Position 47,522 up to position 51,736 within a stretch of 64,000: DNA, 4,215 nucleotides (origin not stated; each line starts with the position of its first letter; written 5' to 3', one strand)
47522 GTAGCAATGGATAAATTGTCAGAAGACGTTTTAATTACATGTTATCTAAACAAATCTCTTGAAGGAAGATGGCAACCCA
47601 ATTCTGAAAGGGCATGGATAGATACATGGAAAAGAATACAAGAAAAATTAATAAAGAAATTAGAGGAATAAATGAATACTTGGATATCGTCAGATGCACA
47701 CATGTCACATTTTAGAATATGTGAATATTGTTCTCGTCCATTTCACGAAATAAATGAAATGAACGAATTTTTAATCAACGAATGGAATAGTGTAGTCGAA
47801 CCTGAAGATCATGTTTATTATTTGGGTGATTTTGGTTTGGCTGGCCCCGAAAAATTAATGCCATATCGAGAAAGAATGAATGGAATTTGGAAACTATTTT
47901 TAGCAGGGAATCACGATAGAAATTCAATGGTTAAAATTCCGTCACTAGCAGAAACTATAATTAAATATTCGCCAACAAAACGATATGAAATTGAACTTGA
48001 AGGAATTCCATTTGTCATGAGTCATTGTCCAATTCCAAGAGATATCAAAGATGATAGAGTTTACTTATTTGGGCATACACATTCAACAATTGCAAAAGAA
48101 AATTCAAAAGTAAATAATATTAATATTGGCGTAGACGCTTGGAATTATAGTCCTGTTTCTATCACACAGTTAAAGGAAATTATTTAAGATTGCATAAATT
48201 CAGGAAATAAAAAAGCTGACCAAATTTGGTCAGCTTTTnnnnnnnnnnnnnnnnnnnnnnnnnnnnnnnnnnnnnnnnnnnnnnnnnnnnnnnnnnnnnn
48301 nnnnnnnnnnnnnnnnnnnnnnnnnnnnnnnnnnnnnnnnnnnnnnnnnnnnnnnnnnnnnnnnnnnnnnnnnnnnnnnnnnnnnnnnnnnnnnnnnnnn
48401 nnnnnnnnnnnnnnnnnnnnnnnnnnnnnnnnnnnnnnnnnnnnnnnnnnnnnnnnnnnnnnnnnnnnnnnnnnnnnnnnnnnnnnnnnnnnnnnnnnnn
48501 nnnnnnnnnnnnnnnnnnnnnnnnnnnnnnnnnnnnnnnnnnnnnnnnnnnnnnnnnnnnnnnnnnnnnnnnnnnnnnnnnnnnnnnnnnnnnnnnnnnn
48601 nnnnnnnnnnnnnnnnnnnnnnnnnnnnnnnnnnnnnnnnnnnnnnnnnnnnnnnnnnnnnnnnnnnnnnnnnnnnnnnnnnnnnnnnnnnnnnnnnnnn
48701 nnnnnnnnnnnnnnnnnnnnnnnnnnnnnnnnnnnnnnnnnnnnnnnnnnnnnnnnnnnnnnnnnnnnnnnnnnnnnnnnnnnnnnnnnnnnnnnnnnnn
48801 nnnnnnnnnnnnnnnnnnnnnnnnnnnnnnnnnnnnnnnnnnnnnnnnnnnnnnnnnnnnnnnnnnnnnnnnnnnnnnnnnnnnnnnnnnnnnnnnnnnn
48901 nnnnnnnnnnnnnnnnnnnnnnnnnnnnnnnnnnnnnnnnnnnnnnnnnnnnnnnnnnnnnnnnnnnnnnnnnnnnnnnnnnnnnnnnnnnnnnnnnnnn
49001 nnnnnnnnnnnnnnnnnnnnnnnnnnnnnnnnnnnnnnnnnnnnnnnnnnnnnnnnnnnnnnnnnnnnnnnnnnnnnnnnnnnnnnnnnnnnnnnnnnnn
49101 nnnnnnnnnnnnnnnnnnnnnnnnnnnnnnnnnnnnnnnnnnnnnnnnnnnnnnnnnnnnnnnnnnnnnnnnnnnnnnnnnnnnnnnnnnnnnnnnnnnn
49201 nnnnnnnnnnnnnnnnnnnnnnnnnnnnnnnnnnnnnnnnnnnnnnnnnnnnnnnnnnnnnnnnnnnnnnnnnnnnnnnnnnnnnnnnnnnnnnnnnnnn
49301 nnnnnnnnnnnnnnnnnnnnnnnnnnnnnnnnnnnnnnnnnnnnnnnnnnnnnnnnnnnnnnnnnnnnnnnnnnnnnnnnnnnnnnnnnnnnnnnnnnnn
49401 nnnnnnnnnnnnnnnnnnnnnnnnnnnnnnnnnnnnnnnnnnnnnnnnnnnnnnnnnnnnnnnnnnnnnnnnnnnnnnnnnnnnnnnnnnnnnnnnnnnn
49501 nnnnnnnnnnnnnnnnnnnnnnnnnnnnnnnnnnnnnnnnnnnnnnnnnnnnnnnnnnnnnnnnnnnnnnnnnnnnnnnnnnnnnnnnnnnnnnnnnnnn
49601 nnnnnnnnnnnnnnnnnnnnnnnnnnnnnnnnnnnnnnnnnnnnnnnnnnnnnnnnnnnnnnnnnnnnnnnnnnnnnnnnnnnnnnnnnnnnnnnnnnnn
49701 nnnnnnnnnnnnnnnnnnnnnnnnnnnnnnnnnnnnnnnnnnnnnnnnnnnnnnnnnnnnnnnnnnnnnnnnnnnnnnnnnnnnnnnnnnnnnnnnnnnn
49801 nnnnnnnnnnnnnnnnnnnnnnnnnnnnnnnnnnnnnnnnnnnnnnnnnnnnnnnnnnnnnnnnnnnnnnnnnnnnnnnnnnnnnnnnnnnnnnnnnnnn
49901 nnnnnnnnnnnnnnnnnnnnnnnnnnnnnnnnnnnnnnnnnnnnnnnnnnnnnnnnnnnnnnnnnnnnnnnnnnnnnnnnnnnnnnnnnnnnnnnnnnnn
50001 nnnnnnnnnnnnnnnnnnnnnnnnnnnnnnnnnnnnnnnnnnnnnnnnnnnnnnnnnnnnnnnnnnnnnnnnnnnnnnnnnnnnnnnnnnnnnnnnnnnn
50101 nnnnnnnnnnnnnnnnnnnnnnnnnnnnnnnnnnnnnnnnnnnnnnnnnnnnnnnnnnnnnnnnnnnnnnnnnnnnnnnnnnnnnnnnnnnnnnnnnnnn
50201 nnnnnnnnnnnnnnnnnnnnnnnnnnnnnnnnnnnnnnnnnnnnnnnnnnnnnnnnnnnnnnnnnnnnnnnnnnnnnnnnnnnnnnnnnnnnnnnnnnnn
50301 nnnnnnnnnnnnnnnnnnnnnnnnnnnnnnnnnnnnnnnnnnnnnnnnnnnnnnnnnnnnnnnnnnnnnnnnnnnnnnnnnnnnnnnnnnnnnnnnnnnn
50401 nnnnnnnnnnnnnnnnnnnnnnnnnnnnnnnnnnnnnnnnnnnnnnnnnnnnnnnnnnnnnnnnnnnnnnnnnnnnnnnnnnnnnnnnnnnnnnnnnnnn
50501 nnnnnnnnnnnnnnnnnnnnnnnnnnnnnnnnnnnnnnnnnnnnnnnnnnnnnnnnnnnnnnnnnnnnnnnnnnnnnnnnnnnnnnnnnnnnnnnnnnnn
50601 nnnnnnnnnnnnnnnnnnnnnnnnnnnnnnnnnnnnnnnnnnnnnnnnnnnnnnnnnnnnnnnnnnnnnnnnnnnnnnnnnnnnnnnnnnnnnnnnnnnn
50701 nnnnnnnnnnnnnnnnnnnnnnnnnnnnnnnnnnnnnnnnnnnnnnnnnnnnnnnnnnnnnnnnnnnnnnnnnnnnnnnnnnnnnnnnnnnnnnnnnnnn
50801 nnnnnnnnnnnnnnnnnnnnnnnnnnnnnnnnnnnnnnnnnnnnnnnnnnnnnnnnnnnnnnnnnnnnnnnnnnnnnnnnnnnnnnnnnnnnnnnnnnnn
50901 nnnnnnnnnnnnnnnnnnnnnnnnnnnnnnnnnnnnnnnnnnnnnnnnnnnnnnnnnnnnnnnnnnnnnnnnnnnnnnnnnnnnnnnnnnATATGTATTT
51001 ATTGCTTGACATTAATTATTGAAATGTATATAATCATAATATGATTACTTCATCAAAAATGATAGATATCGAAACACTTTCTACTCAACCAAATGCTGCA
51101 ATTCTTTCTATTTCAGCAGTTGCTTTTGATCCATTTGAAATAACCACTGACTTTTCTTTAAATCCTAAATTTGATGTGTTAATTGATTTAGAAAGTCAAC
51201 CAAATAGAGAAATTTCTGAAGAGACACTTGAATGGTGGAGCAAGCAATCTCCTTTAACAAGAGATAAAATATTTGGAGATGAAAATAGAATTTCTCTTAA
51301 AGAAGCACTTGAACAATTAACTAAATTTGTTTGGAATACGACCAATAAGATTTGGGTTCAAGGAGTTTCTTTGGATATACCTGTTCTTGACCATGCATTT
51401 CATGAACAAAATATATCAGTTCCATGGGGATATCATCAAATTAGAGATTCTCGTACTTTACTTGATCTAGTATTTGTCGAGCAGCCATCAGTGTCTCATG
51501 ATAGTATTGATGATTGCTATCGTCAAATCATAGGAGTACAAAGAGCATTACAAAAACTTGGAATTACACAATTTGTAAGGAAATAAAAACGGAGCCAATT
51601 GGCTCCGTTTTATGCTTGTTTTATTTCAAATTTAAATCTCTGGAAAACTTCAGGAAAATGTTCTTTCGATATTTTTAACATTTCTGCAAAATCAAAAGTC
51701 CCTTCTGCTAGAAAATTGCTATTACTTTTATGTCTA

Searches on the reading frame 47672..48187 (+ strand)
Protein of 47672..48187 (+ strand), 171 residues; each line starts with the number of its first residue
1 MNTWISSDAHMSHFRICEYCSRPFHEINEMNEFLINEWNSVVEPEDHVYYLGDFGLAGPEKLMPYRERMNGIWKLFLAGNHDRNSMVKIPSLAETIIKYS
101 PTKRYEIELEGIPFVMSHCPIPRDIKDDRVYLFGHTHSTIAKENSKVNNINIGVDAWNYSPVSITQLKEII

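Call 9: search_protein_families(library=pfam, proteins=[window:47672-48187:+], max_evalue=0.001)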
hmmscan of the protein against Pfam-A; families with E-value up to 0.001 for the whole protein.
window:47672-48187:+ (171 aa): 1 family
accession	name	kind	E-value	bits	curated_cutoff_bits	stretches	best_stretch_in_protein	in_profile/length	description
PF12850.12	Metallophos_2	-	8.4e-07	29.6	27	1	1-153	1-133/154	Calcineurin-like phosphoesterase superfamily domain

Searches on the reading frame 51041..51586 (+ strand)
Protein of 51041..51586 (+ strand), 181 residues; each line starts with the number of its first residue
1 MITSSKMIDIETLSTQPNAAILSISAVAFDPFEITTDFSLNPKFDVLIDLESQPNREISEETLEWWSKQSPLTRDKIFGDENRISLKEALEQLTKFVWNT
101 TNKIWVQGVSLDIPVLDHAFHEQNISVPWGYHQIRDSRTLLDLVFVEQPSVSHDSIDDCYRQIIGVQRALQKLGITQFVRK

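Call 29: search_protein_families(library=pfam, proteins=[window:51041-51586:+], max_evalue=0.001)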
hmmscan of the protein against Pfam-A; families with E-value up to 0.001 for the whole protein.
window:51041-51586:+ (181 aa): 1 family
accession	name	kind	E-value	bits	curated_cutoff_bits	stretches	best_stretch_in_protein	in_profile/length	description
PF16473.11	Rv2179c-like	-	1.3e-31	110.1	27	1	7-163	4-170/177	3'-5' exoribonuclease Rv2179c-like domain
